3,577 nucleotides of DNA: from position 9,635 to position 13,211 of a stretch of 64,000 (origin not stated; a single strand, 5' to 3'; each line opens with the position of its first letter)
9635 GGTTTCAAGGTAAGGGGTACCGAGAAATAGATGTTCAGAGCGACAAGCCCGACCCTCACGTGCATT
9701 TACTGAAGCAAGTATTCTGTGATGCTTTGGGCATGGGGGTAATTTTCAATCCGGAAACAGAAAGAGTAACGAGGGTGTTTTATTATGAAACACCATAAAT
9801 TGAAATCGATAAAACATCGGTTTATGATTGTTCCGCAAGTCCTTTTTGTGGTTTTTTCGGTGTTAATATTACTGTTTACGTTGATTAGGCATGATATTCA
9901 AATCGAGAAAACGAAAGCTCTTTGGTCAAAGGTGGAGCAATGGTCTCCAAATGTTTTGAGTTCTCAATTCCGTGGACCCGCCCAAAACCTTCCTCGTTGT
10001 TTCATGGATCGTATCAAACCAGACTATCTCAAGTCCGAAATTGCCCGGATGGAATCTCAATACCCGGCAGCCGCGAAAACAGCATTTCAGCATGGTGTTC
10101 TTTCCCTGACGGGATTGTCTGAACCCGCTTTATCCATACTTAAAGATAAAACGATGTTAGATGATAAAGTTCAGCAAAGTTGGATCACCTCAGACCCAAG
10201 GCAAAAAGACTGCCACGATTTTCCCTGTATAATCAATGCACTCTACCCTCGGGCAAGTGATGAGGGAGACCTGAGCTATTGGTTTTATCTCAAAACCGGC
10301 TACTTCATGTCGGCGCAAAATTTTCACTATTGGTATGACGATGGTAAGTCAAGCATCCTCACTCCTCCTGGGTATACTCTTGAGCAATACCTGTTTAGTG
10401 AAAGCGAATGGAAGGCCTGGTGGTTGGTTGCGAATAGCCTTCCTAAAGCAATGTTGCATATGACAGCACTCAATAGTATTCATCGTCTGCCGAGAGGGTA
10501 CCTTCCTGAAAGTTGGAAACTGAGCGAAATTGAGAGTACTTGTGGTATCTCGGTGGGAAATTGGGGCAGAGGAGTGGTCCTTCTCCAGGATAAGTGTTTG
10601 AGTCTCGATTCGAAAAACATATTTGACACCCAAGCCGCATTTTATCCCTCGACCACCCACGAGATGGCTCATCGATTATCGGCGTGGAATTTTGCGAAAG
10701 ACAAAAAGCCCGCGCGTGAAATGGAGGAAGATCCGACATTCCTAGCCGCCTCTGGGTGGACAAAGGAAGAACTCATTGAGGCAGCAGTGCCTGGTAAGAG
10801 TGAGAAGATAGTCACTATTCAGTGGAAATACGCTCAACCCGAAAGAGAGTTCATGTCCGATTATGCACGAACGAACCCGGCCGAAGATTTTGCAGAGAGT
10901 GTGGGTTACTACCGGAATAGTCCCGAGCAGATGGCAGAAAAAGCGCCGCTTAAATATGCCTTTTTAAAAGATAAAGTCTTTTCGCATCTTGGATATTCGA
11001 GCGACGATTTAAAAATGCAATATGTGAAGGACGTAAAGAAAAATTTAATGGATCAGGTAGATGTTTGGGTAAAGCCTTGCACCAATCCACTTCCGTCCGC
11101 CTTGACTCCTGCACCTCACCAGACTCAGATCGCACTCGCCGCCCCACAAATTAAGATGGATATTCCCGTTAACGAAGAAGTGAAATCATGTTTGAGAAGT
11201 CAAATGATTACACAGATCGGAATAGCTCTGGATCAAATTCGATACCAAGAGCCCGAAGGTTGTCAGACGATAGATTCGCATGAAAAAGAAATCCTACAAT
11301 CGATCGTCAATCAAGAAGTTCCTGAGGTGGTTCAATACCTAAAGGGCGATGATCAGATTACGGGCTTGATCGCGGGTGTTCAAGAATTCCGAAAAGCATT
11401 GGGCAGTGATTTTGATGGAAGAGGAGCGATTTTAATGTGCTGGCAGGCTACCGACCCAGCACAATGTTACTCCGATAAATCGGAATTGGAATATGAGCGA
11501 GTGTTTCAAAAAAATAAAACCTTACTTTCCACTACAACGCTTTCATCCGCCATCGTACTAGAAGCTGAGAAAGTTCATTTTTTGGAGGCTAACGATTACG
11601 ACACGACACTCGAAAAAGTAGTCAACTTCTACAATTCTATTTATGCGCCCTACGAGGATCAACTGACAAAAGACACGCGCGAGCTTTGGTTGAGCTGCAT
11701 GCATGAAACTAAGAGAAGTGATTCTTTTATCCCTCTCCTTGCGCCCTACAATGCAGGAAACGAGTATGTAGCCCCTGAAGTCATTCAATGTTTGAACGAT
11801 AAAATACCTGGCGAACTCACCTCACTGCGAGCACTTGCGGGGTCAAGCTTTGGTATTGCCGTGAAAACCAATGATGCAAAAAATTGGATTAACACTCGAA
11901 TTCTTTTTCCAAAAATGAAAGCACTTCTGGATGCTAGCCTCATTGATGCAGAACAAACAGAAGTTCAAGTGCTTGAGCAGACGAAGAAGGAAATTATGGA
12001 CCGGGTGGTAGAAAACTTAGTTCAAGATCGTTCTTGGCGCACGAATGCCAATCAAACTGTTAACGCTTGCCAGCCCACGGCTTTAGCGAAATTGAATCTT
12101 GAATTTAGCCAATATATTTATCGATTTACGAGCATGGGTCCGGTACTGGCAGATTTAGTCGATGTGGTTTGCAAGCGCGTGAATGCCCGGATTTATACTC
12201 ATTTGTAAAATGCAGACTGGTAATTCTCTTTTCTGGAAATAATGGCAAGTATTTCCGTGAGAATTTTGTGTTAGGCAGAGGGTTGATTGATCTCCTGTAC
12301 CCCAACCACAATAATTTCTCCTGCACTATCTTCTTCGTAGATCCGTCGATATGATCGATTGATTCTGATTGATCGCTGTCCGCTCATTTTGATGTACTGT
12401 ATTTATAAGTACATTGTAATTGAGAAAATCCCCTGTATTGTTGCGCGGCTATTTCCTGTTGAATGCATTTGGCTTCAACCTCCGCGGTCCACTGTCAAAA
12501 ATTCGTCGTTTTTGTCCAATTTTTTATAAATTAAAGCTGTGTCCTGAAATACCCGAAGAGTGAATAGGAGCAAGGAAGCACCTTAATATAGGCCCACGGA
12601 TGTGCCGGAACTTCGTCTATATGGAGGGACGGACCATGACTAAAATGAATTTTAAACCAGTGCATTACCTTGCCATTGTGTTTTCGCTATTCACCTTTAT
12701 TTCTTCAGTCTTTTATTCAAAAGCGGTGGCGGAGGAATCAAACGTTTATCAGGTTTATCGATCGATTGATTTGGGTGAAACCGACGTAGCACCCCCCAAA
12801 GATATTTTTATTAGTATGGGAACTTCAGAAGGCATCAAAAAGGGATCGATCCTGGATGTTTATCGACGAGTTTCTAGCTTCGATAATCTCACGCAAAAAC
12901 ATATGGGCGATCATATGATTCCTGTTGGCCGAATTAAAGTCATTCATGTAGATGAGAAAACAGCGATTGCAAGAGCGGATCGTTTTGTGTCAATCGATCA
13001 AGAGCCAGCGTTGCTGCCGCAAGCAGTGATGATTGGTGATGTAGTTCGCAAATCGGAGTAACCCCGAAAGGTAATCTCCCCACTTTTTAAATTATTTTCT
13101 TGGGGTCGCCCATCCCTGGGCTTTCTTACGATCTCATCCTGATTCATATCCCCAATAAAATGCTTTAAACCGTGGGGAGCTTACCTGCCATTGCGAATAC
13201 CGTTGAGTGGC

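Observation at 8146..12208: Tightly coupled four-gene operon of unknown exported proteins ending in a membrane-anchored HExxH protein; two members share a 15-aa LLYWRY motif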

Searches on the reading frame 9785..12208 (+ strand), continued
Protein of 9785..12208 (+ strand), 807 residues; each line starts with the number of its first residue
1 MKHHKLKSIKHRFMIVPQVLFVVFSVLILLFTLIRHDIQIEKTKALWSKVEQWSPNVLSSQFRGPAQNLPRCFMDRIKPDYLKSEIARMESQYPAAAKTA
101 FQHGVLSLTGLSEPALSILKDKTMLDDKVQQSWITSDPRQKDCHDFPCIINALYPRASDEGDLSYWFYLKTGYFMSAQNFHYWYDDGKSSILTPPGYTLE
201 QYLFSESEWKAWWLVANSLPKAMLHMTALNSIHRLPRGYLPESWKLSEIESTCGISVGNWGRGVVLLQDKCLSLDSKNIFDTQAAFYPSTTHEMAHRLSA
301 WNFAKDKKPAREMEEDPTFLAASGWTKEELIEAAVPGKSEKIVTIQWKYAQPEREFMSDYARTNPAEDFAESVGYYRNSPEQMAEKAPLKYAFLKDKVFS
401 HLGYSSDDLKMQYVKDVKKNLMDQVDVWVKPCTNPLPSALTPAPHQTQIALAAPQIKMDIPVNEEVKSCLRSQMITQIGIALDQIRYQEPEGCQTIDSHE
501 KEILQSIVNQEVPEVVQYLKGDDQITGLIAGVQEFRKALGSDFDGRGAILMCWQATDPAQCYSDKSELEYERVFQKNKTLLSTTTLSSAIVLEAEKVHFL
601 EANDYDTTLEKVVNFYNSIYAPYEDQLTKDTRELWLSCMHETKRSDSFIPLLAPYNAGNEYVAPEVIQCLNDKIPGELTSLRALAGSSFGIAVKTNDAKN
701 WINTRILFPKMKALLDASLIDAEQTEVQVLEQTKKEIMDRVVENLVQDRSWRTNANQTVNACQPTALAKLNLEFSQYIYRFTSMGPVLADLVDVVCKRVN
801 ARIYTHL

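Call 47: find_encoding_contigs(protein=P0152, flank=4000, max_places=1)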
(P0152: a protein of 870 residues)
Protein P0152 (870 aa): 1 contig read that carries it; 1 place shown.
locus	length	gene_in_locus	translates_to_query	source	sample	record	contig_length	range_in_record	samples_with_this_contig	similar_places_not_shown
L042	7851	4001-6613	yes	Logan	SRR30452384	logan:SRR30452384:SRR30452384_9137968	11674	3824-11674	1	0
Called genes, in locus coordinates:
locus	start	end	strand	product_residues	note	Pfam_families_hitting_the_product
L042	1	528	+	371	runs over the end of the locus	PF00266:Aminotran_5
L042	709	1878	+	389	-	PF16683:TGase_elicitor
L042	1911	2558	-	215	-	-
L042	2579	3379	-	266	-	PF18626:Gln_deamidase_2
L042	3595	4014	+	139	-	-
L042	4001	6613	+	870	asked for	-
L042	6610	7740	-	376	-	PF01702:TGT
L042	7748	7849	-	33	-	?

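Call 57: list_cluster_members(proteins=[P0003, P0009, window:9785-12205:+, window:8393-9340:+, P0045, P0185, P0005, P0011, P0013, P0034])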
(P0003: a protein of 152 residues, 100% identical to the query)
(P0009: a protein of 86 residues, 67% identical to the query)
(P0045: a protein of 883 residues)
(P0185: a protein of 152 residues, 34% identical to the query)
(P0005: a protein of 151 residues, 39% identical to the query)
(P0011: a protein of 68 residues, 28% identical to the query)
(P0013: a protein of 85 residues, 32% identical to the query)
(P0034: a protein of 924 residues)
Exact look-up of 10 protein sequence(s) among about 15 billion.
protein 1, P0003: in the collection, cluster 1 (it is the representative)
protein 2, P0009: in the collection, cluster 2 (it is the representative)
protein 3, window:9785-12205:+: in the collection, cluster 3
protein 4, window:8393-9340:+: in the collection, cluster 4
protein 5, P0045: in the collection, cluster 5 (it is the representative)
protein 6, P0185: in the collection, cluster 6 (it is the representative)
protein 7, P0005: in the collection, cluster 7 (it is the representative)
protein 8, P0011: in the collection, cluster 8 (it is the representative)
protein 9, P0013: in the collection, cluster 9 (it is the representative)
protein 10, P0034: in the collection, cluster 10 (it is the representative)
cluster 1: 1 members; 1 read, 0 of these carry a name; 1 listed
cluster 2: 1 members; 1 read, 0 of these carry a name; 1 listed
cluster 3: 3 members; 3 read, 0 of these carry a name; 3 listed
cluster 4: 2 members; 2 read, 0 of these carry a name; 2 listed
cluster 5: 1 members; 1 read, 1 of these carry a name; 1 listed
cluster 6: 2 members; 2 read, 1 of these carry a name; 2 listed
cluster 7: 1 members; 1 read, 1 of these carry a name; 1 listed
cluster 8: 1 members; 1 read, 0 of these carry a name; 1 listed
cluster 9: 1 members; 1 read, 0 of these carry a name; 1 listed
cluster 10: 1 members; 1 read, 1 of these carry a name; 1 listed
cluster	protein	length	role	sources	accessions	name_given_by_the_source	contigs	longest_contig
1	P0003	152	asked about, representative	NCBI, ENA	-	-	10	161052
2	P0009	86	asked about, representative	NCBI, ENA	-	-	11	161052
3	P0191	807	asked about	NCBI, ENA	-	-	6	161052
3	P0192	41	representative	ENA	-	-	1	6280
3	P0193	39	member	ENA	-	-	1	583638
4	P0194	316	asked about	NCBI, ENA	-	-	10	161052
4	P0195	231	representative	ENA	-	-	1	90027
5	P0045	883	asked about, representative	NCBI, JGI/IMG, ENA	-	hypothetical protein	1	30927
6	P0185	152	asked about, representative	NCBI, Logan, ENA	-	-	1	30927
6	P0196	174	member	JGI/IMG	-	hypothetical protein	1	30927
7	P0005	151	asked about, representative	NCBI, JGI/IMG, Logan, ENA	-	hypothetical protein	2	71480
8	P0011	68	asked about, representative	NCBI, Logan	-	-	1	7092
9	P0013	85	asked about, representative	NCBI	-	-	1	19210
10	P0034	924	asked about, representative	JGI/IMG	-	hypothetical protein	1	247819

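Call 72: search_protein_families(library=padloc, proteins=[window:9785-12205:+], max_evalue=0.1)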
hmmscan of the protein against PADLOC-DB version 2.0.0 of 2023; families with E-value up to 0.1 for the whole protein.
window:9785-12205:+ (807 aa): 0 families

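Call 75: predict_structure(alignment_id=A7)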
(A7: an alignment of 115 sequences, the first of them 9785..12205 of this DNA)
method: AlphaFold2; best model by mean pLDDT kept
length: 807 residues; sequences in the alignment: 115
mean_pLDDT: 88.5   pTM: 0.87
mean pLDDT of the five models: 88.5, 87.3, 86.7, 86.8, 86.7
residues with pLDDT >= 90: 536; 70-90: 203; 50-70: 37; < 50: 31
segments of 3 or more residues with pLDDT < 50: 1-14, 124-130, 304-310
pLDDT, mean of each block of 10 residues (from residue 1): 45 52 85 79 79 59 65 96 94 82 90 88 51 88 96 97 97 94 81 95 98 97 89 96 82 88 92 98 98 94 48 89 94 79 89 82 96 98 97 95 97 96 93 89 87 93 94 95 96 97 96 92 83 93 93 92 96 94 76 93 90 88 91 96 82 90 95 97 92 90 92 89 93 96 95 81 95 91 94 95 82
secondary structure, 60 per line:
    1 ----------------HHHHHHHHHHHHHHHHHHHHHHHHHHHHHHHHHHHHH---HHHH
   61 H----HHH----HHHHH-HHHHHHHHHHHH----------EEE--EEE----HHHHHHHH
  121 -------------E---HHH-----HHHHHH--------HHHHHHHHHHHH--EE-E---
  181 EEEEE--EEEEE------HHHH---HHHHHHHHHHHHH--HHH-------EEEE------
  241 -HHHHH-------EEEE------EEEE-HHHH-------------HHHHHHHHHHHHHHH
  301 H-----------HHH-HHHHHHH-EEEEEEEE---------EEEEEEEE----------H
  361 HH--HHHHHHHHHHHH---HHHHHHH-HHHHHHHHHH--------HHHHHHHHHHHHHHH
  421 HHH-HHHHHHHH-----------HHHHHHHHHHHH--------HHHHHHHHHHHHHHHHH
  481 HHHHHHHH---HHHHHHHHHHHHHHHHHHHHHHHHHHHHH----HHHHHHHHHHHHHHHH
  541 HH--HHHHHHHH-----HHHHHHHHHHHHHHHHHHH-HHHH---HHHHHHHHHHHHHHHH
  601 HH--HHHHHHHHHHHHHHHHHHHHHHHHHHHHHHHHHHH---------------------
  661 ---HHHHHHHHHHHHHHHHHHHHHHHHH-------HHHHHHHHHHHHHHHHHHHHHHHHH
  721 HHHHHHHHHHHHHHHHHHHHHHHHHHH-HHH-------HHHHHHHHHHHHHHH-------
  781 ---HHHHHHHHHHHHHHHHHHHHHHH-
elements in order (helices of 4 or more, strands of 3 or more residues): H17-53 H57-61 H73-77 H79-90 E101-103 E106-108 H113-120 H146-151 H160-171 E181-185 E188-192 H199-202 H206-218 E231-234 H242-246 E254-257 E264-267 H269-272 H286-301 H317-323 E325-332 E342-349 H365-376 H380-386 H388-397 H406-423 H425-432 H444-455 H464-488 H492-520 H525-542 H545-552 H558-576 H578-581 H585-602 H605-639 H664-688 H696-747 H759-773 H784-806

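Call 96: fold_search(model_id=the predicted structure, library=pdb)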
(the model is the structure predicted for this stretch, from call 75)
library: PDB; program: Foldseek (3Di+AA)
matches with E <= 10: 42; with E <= 0.001: 0
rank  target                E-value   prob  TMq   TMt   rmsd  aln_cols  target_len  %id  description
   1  1pwu_A                1.6e-01  0.44  0.15  0.16  26.9       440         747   13  Crystal Structure of Anthrax Lethal Factor complexed with (3-(N-hydroxycarboxamido)-2-isobutylpropanoyl-Trp-methylamid (released 2004-02-03)
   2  1zxv_A                1.8e-01  0.47  0.14  0.16  24.5       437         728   14  X-Ray Crystal Structure of the Anthrax Lethal Factor Bound to a Small Molecule Inhibitor, BI-MFM3, 3-{5-[5-(4-Chloro-p (released 2005-07-05)
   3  1pwp_A                2.4e-01  0.44  0.15  0.16  24.5       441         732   14  Crystal Structure of the Anthrax Lethal Factor complexed with Small Molecule Inhibitor NSC 12155 (released 2004-01-13)
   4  1pww_B                2.6e-01  0.47  0.16  0.17  22.8       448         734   14  Crystal structure of Anthrax Lethal Factor active site mutant protein complexed with an optimised peptide substrate in (released 2004-01-27)
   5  7k5c_A                8.4e-01  0.06  0.09  0.10  27.9       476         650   12  Structure of T7 DNA ejectosome periplasmic tunnel (released 2021-07-28)
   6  7tbk_A2               1.2e+00  0.02  0.06  0.05  33.4       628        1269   11  Composite structure of the dilated human nuclear pore complex (NPC) symmetric core generated with a 37A in situ cryo- (released 2022-06-15)
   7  7m7a_A                1.8e+00  0.02  0.06  0.08  26.6       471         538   10  Legionella pneumophila MavQ lipid kinase (released 2021-04-28)
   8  9g11                  3.6e+00  0.02  0.06  0.09  29.3       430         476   10  sugar/H+ symporter STP6 in inward occluded conformation with glucose bound (released 2024-08-14)
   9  1hci_A                3.8e+00  0.03  0.08  0.12  44.0       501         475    8  CRYSTAL STRUCTURE OF THE ROD DOMAIN OF ALPHA-ACTININ (released 2001-06-27)
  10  3p8c_B                3.8e+00  0.02  0.08  0.07  25.0       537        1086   12  Structure and Control of the Actin Regulatory WAVE Complex (released 2010-12-01)
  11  8ei2_A                3.8e+00  0.02  0.07  0.12  23.4       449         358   13  Crystal structure of the N-terminal domain of CUL5 in complex with H314, a Helicon Polypeptide (released 2023-10-25)
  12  4yuu_D2               3.8e+00  0.02  0.07  0.10  28.8       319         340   11  Crystal structure of oxygen-evolving photosystem II from a red alga (released 2016-01-20)
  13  8ewg_A                3.8e+00  0.02  0.07  0.06  33.1       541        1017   11  Cryo-EM structure of a riboendonclease (released 2023-08-30)
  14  6lna_B                4.0e+00  0.03  0.09  0.14  22.9       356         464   13  YdiU complex with AMPNPP and Mn2+ (released 2020-12-30)
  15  5g05_N                4.0e+00  0.01  0.06  0.08  23.4       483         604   13  Cryo-EM structure of combined apo phosphorylated APC (released 2016-05-25)
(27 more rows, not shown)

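Call 98: list_cluster_members(proteins=[P0046, P0048, P0050, P0053, P0066, P0097, P0112, P0051, P0152, P0099])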
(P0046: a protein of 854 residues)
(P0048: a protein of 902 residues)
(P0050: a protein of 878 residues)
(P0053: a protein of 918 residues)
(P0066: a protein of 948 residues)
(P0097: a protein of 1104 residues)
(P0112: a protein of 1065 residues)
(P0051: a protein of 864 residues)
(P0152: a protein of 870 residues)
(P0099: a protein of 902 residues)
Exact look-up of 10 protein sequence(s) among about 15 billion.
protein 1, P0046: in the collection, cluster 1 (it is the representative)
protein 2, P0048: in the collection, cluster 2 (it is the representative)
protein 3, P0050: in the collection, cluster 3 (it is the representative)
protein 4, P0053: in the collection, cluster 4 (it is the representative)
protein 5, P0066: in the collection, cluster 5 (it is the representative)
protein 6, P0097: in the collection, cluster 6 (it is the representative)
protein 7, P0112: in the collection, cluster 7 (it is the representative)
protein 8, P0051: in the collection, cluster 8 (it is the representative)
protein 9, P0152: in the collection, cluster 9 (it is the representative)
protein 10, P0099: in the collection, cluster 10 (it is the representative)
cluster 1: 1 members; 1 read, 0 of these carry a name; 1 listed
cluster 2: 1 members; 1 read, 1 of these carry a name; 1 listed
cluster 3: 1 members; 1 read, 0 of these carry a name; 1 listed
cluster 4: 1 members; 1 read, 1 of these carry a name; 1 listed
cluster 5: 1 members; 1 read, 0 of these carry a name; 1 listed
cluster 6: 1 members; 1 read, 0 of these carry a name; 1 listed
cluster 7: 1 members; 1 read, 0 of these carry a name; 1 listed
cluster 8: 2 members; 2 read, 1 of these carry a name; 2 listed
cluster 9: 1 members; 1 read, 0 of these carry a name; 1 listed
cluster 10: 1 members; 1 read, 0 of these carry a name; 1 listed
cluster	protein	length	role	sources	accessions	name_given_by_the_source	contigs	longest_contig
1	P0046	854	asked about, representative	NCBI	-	-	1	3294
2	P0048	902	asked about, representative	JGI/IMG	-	hypothetical protein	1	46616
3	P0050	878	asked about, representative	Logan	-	-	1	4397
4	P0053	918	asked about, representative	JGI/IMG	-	hypothetical protein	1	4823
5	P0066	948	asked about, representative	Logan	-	-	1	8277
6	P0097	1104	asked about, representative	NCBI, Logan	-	-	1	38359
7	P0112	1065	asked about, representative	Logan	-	-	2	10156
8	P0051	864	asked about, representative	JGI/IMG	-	-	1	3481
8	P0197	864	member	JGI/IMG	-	hypothetical protein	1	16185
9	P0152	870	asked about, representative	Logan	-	-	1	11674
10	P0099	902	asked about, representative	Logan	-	-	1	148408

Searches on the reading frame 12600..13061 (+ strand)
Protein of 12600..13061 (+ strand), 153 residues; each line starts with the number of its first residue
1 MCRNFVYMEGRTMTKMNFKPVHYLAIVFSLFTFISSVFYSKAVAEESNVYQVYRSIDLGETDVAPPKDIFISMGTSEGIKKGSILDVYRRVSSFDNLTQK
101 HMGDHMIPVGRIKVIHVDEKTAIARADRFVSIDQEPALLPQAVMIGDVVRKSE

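Call 3: search_protein_families(library=pfam, proteins=[window:12600-13061:+], max_evalue=1)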
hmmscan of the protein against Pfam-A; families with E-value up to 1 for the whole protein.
window:12600-13061:+ (153 aa): 1 family
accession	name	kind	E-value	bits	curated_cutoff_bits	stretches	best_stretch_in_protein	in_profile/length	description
PF16538.11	FlgT_C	-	0.0012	19.7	27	1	69-127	4-61/77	Flagellar assembly protein T, C-terminal domain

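Call 4: search_protein_families(library=ncbifam, proteins=[window:12600-13061:+], max_evalue=1)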
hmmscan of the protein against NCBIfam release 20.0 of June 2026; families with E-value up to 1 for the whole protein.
window:12600-13061:+ (153 aa): 0 families
